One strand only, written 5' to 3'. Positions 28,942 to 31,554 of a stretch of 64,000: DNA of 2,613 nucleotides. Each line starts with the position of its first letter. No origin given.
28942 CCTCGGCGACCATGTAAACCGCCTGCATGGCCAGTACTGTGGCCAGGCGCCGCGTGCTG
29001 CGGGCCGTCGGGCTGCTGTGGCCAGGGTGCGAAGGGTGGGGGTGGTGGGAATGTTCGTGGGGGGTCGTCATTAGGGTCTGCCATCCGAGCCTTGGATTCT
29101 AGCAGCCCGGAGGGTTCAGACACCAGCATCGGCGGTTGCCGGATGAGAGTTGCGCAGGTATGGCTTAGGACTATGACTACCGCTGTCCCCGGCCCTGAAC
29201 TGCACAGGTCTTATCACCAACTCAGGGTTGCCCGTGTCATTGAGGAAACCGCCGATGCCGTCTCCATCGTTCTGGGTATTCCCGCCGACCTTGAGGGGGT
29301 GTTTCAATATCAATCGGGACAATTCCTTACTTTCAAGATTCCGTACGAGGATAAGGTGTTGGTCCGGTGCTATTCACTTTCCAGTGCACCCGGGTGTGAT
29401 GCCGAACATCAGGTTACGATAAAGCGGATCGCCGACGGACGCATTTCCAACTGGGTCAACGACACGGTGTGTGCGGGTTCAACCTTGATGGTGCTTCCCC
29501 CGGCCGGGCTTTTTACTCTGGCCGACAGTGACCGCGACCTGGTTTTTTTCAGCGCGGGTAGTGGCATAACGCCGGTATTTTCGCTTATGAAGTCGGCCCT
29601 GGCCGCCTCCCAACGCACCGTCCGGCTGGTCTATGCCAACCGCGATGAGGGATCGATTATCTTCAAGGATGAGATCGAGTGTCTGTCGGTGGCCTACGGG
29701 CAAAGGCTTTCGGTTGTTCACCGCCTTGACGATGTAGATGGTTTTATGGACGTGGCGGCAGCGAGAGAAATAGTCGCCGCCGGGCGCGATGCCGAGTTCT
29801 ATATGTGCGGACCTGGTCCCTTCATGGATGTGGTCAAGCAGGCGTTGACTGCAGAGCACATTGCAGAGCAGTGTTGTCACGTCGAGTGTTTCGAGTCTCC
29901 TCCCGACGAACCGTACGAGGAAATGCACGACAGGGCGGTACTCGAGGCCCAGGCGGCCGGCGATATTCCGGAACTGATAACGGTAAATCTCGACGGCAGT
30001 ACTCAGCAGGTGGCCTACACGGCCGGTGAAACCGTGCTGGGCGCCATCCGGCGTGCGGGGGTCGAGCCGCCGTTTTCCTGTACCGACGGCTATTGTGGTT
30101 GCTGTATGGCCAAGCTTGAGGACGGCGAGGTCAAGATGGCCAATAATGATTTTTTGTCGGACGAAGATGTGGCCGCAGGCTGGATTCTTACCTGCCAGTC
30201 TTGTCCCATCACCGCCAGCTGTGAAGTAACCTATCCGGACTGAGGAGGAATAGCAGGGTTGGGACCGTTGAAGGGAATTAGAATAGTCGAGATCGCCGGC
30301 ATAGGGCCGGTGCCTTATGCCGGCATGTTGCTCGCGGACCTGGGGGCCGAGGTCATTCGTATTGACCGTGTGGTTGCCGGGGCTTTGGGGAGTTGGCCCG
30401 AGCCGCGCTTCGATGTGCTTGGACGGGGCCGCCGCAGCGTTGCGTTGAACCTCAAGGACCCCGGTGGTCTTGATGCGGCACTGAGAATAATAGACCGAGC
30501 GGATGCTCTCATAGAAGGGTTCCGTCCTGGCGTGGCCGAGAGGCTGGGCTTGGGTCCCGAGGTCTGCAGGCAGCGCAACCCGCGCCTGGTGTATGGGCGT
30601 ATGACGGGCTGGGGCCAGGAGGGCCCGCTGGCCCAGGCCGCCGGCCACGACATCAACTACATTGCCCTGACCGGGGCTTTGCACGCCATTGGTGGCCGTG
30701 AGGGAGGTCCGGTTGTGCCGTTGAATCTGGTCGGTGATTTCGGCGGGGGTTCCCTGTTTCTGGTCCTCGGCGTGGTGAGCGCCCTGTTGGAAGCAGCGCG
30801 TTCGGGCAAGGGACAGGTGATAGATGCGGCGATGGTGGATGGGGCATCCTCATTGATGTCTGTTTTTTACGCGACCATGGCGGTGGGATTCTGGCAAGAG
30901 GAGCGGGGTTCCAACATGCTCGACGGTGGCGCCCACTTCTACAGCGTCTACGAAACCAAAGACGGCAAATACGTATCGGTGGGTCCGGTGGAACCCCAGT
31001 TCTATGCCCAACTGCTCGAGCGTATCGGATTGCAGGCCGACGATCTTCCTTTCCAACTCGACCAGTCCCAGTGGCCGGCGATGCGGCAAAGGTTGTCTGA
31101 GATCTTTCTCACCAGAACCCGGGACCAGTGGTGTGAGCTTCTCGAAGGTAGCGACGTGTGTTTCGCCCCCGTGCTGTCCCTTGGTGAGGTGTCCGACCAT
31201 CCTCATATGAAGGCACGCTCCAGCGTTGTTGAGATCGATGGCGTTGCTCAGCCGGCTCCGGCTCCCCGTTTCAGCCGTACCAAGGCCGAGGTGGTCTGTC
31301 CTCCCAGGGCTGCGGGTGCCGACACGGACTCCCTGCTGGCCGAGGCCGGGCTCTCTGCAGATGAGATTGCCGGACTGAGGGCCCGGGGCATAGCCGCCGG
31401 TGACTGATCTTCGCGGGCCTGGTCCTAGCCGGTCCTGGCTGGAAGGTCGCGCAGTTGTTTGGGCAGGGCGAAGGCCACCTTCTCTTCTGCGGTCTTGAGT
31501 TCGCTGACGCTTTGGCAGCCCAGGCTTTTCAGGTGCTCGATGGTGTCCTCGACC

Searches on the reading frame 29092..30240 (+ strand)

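Call 55: search_protein_families(library=pfam, proteins=[window:29092-30240:+], max_evalue=0.001)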
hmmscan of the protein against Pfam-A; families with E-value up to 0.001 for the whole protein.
window:29092-30240:+ (383 aa): 3 families
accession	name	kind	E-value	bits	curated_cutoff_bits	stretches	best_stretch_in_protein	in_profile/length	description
PF00111.32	Fer2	-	5.5e-15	55.5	21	1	298-372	1-76/77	2Fe-2S iron-sulfur cluster binding domain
PF00175.26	NAD_binding_1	-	1.6e-13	51.7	22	1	154-249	3-108/109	Oxidoreductase NAD-binding domain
PF00970.30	FAD_binding_6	-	8.4e-06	26.5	21.1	1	68-141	25-97/99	Oxidoreductase FAD-binding domain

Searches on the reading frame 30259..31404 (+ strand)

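Call 55: search_protein_families(library=pfam, proteins=[window:30259-31404:+], max_evalue=0.001)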
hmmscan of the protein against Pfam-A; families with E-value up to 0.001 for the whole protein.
window:30259-31404:+ (382 aa): 1 family
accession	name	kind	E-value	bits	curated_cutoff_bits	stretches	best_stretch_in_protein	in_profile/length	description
PF02515.22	CoA_transf_3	-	9.5e-84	282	23.3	1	4-356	1-366/366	CoA-transferase family III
